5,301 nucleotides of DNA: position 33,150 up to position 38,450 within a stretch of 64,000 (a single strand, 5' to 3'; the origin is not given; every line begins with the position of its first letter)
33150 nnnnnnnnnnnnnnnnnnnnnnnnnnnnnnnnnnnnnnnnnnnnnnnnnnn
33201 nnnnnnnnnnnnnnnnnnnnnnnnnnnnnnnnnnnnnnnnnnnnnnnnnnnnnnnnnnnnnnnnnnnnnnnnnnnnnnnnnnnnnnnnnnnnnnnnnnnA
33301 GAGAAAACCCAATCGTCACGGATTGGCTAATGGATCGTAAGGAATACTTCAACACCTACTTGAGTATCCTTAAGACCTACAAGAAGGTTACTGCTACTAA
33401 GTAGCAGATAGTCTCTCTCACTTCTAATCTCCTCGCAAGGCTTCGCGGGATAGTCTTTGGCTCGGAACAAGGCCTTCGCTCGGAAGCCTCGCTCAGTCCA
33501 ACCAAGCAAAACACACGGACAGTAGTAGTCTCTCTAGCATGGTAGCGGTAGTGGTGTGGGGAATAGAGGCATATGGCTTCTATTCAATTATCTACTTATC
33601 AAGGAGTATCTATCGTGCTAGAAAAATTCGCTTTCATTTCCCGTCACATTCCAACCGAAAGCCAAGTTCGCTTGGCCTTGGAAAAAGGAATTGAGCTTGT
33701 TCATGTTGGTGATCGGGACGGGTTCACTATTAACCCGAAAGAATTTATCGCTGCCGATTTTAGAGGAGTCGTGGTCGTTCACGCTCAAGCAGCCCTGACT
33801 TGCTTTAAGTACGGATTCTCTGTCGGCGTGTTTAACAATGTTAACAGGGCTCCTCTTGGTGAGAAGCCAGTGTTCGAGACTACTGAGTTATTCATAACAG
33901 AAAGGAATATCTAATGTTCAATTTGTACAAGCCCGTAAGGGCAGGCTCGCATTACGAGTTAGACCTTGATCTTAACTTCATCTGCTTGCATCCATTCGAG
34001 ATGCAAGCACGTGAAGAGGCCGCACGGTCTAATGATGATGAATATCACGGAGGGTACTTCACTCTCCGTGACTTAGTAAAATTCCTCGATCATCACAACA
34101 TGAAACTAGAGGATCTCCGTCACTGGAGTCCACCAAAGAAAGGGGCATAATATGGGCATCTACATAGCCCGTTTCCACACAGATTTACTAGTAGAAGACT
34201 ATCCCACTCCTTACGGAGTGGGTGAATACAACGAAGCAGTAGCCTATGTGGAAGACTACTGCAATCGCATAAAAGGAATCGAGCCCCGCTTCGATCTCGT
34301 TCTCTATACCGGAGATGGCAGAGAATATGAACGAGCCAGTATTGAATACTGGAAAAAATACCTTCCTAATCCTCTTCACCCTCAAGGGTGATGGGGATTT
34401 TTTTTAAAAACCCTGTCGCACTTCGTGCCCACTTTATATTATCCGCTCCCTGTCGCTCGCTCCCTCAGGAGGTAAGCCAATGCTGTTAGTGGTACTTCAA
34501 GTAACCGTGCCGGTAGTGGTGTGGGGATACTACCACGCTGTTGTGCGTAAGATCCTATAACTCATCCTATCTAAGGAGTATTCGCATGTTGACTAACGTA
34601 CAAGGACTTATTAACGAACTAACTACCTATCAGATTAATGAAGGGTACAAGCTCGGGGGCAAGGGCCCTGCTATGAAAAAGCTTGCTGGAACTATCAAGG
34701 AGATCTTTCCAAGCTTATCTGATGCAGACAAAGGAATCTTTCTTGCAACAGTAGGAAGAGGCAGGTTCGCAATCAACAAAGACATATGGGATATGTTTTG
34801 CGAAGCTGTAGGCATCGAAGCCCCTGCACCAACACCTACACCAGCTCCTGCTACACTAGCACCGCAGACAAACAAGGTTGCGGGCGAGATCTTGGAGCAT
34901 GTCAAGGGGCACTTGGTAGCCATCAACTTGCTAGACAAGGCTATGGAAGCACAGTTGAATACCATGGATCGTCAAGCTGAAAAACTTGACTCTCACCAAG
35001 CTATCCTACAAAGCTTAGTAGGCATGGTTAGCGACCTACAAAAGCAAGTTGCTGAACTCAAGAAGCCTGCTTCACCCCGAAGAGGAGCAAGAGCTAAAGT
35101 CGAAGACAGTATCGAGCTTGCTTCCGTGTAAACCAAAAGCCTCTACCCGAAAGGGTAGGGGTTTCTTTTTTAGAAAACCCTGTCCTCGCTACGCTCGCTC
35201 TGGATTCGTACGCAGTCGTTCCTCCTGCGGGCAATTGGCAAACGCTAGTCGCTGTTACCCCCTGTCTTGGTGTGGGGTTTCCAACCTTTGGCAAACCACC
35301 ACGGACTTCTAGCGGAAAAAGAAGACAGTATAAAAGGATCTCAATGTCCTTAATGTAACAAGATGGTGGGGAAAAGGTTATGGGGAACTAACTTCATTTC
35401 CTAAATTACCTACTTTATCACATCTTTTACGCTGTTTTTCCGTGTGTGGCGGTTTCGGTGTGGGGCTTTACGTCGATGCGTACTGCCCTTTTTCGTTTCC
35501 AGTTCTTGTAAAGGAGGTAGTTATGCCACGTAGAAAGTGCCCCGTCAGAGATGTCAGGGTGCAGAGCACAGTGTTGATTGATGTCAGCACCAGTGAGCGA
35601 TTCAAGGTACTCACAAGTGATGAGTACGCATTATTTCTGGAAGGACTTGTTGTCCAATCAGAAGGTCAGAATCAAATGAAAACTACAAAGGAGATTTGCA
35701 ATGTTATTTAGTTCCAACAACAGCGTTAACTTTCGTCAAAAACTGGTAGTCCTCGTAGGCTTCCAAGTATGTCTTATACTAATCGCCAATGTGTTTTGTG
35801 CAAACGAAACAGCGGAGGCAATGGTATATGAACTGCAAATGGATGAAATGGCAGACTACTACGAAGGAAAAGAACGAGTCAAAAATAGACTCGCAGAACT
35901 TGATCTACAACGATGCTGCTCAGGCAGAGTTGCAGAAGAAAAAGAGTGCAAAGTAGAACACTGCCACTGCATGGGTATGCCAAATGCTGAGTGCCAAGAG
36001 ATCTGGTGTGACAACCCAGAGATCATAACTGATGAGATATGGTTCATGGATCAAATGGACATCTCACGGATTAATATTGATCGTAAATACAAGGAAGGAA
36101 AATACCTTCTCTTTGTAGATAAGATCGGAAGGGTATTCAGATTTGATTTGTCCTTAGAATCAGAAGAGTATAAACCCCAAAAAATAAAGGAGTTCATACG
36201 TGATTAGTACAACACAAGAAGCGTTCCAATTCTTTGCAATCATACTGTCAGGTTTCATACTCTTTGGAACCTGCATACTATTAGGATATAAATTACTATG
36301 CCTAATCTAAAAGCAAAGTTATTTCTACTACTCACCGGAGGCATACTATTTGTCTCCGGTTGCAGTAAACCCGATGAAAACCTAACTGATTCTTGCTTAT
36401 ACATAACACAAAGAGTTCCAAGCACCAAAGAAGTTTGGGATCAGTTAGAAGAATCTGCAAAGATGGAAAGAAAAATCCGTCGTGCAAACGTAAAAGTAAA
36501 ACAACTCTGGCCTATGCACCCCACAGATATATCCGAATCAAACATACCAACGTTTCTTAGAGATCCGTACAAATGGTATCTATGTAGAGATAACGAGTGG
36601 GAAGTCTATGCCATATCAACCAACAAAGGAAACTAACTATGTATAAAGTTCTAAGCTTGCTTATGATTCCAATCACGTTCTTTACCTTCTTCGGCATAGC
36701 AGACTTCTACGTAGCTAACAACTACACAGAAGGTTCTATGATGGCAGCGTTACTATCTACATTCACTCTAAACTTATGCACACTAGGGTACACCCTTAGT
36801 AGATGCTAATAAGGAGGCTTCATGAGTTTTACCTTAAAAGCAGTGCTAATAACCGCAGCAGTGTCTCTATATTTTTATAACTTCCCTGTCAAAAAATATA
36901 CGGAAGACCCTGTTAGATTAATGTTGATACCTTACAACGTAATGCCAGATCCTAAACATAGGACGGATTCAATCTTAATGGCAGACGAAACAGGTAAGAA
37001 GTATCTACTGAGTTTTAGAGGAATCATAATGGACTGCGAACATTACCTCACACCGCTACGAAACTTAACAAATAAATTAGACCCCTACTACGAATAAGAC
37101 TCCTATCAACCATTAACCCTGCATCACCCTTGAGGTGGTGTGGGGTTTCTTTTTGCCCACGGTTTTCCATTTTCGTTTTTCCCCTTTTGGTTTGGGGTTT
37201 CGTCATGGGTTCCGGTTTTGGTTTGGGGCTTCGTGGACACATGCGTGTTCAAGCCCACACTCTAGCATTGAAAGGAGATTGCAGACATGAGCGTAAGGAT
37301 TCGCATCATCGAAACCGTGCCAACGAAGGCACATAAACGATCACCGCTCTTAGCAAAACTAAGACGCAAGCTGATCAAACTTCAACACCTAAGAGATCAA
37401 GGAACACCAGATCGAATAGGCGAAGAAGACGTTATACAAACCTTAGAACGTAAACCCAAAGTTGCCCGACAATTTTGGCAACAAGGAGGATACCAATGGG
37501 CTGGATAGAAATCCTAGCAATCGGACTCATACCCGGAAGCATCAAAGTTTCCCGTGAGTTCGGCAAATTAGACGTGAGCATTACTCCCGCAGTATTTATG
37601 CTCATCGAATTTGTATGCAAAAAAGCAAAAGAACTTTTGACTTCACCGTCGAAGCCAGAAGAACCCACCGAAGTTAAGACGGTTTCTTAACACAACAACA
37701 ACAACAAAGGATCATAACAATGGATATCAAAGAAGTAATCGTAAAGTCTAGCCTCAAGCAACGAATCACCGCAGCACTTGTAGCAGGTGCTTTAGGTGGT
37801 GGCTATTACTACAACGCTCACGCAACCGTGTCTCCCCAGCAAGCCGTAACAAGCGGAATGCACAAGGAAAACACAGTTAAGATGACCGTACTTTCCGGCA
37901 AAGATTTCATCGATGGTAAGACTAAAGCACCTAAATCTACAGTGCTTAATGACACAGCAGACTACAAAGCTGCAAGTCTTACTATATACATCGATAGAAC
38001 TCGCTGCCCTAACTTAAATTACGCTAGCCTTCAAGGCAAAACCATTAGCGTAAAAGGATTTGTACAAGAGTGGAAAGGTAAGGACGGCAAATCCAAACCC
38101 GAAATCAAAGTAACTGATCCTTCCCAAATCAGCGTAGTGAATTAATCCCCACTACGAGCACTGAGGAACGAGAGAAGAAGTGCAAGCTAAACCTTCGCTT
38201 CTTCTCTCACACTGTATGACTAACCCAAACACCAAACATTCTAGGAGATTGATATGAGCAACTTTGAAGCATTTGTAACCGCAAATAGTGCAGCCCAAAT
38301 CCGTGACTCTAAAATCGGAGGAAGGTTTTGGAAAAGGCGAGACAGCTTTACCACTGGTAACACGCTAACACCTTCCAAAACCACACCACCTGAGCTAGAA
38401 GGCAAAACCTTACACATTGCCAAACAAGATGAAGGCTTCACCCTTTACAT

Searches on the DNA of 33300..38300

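Call 63: search_rna_families(source=window, start=33300, end=38300, threshold=evalue, max_evalue=5)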
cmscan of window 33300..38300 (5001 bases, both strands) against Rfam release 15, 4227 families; matches with E-value up to 5: 2.
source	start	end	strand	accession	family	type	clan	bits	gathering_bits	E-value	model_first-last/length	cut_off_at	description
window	34718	34893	-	RF02156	NPPA-AS1_1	Gene; lncRNA;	-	20.1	45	2.1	1-176/176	no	NPPA antisense RNA 1 conserved region 1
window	33976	34016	+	RF03652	mir-2329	Gene; miRNA;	-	19.7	90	3.2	1-66/66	no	mir-2329 microRNA precursor family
